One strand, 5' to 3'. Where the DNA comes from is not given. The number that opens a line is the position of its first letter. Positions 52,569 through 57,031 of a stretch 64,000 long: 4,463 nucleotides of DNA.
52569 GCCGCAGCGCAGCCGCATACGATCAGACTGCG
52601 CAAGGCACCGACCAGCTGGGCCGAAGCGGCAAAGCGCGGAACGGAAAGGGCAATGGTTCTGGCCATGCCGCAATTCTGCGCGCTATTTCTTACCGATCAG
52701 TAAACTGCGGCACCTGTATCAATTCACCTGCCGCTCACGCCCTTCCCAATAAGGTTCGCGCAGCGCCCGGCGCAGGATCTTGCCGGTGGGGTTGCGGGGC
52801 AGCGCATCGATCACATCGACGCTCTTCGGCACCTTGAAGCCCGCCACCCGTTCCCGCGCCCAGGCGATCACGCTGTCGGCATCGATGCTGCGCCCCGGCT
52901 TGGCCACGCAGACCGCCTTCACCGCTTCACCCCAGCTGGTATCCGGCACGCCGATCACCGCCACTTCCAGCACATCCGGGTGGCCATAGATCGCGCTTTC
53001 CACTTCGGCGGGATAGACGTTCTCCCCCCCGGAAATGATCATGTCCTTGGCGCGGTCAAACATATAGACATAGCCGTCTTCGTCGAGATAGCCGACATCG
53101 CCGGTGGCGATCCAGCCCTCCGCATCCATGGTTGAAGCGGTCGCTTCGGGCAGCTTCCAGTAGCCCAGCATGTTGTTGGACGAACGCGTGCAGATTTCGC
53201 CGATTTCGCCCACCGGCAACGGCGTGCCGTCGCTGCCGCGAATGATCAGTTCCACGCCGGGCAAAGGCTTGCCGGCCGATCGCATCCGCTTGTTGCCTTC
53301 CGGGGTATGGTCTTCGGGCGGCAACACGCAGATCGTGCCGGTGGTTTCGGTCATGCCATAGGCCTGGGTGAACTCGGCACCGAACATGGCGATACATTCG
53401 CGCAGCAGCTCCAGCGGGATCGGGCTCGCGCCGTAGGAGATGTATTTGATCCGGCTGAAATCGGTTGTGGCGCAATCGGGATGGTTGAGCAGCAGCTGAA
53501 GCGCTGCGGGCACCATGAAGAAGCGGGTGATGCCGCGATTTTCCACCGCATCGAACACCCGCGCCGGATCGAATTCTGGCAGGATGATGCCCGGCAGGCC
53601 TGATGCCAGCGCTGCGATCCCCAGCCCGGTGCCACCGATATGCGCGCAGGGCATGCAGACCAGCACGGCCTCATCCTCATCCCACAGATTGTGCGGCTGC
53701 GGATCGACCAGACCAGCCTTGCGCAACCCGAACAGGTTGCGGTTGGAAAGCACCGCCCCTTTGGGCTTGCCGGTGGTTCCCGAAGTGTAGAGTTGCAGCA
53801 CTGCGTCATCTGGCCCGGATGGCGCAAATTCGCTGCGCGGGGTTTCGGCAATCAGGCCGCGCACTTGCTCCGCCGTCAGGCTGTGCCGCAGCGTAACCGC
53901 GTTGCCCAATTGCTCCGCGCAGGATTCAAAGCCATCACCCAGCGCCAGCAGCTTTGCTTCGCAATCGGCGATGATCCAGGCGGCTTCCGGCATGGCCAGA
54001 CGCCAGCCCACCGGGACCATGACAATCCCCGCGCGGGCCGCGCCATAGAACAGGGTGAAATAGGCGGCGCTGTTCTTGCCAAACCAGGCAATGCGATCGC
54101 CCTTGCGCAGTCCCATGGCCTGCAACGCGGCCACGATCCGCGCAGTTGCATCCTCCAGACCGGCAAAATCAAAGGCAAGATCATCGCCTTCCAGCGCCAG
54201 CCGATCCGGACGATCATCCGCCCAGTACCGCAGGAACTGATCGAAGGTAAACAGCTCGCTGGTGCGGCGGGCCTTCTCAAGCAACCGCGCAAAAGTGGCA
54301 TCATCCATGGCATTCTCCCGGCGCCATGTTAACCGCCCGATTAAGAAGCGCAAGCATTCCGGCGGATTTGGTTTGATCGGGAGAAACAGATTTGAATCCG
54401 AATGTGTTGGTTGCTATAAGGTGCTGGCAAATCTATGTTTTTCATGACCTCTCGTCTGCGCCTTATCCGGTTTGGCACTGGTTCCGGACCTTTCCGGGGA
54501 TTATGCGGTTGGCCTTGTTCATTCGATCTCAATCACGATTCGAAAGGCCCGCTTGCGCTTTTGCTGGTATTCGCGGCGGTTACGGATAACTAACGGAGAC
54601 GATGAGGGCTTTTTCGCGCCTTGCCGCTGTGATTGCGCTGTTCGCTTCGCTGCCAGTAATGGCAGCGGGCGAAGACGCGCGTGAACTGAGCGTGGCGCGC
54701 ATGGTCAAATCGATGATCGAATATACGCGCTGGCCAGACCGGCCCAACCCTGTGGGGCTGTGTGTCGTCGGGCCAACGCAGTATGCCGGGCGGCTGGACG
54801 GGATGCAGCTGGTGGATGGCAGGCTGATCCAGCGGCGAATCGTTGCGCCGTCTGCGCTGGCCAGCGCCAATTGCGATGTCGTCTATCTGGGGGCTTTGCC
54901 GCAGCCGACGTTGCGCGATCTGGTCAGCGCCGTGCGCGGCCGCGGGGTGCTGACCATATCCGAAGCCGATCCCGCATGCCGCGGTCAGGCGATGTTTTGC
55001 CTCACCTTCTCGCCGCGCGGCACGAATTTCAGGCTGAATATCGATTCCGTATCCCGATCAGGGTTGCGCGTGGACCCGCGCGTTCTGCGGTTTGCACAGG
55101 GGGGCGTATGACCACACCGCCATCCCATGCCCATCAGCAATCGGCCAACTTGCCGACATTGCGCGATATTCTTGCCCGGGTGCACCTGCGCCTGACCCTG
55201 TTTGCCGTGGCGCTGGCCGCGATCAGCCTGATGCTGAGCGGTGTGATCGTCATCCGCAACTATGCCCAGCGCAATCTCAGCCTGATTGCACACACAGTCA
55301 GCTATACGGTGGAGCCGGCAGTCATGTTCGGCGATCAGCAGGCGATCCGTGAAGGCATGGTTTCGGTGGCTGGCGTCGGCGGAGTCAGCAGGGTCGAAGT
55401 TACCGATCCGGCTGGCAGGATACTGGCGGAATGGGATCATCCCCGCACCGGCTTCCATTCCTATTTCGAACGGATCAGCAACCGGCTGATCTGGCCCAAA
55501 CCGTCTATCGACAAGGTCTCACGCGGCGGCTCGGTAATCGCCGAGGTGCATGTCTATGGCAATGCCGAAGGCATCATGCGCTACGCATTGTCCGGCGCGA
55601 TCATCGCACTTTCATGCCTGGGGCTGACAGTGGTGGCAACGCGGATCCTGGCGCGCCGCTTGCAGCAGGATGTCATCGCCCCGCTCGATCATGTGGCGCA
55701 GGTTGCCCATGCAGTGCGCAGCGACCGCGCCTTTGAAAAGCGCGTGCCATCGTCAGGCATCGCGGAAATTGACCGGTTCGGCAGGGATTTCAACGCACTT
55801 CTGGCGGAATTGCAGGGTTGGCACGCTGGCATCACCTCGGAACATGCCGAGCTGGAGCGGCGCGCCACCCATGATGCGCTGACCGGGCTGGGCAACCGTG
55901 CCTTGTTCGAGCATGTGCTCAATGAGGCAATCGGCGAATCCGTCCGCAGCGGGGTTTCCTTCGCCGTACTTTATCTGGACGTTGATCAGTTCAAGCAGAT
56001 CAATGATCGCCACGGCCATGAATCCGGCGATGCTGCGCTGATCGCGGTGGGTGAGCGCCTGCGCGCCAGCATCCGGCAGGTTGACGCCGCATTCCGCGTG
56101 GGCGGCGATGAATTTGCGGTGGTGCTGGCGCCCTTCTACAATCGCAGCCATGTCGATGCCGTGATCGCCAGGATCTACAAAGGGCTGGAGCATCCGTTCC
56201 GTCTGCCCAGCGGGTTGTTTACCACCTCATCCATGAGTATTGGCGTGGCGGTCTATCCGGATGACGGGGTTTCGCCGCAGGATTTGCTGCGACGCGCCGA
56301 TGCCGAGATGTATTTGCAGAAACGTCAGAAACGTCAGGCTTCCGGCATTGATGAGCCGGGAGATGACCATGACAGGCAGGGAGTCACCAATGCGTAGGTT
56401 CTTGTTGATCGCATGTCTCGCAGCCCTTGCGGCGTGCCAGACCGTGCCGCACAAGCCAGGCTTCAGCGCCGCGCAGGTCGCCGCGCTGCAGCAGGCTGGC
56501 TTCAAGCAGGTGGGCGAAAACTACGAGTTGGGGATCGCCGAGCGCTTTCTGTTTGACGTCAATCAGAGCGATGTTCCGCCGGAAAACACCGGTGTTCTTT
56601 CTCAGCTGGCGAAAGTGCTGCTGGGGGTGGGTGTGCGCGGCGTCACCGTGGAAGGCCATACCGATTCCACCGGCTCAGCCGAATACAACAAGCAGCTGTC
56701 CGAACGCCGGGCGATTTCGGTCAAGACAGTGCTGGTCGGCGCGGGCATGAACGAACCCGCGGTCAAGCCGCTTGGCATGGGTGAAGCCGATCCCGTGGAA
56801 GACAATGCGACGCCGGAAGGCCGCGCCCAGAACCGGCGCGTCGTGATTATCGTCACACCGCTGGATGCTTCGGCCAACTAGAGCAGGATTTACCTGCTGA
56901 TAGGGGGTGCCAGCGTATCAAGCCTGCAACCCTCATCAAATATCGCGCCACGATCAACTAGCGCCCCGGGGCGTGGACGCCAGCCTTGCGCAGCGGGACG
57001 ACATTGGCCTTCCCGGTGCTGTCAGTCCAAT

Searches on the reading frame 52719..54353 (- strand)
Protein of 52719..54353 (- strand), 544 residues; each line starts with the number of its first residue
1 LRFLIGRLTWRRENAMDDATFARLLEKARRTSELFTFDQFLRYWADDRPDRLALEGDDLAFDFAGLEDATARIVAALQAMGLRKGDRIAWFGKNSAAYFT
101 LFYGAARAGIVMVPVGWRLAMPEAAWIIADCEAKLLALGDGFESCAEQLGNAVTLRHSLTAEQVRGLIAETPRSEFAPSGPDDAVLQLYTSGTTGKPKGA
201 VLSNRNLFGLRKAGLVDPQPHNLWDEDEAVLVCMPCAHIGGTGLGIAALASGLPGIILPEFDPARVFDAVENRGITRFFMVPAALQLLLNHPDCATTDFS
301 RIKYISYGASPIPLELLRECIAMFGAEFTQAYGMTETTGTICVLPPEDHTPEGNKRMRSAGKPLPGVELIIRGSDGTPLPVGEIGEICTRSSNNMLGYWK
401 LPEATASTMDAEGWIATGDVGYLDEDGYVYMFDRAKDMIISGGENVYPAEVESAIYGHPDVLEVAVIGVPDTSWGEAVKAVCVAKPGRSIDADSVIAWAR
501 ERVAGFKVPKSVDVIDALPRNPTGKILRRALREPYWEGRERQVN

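Call 48: search_protein_families(library=pfam, proteins=[window:52719-54353:-], max_evalue=0.001)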
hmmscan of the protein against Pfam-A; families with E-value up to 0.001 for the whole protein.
window:52719-54353:- (544 aa): 2 families
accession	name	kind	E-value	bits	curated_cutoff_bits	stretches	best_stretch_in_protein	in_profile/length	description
PF00501.34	AMP-binding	-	1.2e-73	248.5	29.9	1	42-399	2-384/384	AMP-binding enzyme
PF13193.12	AMP-binding_C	-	6.3e-20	72.3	24.5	1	450-525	1-76/76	AMP-binding enzyme C-terminal domain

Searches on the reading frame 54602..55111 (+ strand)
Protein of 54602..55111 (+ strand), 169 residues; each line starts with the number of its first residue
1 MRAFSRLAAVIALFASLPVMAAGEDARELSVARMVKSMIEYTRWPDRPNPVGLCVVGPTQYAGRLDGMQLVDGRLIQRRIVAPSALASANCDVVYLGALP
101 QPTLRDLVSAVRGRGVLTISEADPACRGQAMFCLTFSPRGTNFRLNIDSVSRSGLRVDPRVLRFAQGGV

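Call 48: search_protein_families(library=pfam, proteins=[window:54602-55111:+], max_evalue=0.001)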
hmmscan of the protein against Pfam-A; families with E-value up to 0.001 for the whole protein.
window:54602-55111:+ (169 aa): 1 family
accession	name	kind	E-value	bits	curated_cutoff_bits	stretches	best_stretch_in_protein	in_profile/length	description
PF13689.11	DUF4154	-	6.5e-28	98.1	24.9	1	31-165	4-142/143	YfiR/HmsC-like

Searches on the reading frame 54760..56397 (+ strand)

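Call 48: search_protein_families(library=pfam, proteins=[window:54760-56397:+], max_evalue=0.001)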
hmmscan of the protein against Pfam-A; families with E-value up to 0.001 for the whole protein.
window:54760-56397:+ (545 aa): 2 families
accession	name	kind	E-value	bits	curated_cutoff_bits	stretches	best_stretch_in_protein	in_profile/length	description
PF00990.26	GGDEF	-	4e-40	137.7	23.8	1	369-526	1-160/161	Diguanylate cyclase, GGDEF domain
PF17152.10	CHASE8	-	5.6e-20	71.9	27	1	166-265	2-101/102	Periplasmic sensor domain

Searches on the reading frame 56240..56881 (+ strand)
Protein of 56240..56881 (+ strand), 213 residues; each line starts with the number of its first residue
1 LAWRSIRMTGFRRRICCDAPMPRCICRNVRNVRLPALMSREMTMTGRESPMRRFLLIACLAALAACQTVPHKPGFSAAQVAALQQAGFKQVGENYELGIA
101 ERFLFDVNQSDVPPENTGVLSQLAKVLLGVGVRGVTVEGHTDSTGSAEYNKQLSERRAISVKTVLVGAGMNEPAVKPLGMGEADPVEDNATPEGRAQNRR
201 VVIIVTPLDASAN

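Call 3: search_protein_families(library=pfam, proteins=[window:56240-56881:+], max_evalue=0.01)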
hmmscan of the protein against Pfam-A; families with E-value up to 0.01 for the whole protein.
window:56240-56881:+ (213 aa): 1 family
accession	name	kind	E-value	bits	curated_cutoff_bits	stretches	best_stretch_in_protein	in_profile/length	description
PF00691.25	OmpA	-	9.1e-21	74.5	27.2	1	104-199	1-98/98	OmpA family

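Call 4: search_protein_families(library=ncbifam, proteins=[window:56240-56881:+], max_evalue=0.01)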
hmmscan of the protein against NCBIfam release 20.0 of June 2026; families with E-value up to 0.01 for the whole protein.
window:56240-56881:+ (213 aa): 39 families (the best 25 are shown)
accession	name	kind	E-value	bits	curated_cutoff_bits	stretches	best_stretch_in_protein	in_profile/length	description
NF053585.1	OMP_LP_YfiB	equivalog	2.4e-51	173.8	128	1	54-206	11-161/163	outer membrane lipoprotein YfiB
NF053611.1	YiaD_Gzip_OmpA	equivalog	2.3e-33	115.7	175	1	84-204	85-205/206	YiaD family glycine zipper/OmpA-like lipoprotein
NF053612.1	anchor_PA1041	equivalog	3.5e-27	95.9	250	1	101-205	131-235/236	PA1041 family peptidoglycan-binding anchor lipoprotein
NF053613.1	OMP_toxin_LptF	equivalog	9.3e-27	94.3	400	1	101-205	141-245/256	lipotoxin F family OmpA-related lipoprotein LptF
NF045787.1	OmpABordt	equivalog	3.5e-26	92.1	200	1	95-204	79-188/194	outer membrane protein OmpA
NF007424.1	PRK09967.1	equivalog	3.8e-25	88.8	155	1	59-206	12-158/160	OmpA family protein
NF007804.1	PRK10510.1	equivalog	4e-22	78.7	307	1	91-208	102-219/219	OmpA family lipoprotein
TIGR03350.1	type_VI_ompA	equivalog_domain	1.2e-21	77.1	139.8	1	88-205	17-137/137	type VI secretion system protein TssL, long form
TIGR02802.1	Pal_lipo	equivalog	1e-19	70.5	125.35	1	103-204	2-103/104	peptidoglycan-associated lipoprotein Pal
NF006541.1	PRK09038.1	equivalog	2.3e-18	66.7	283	1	95-206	135-249/253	flagellar motor protein MotD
NF005999.0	PRK08126.1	subfamily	3.6e-18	65.6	571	1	104-206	326-431/432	hypothetical protein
NF033763.1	exchanger_TraB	exception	9.8e-18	63.4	700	1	99-208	390-500/522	outer membrane exchange protein TraB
NF045788.1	Omp38Acinit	equivalog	4.9e-17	62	500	1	84-206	226-347/354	outer membrane protein Omp38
NF006508.0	PRK08944.1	subfamily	2.4e-13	50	259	1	91-207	169-289/304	MotB family protein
NF005831.1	PRK07734.1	equivalog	2.5e-13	50.4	301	1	93-207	131-250/250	flagellar motor protein MotB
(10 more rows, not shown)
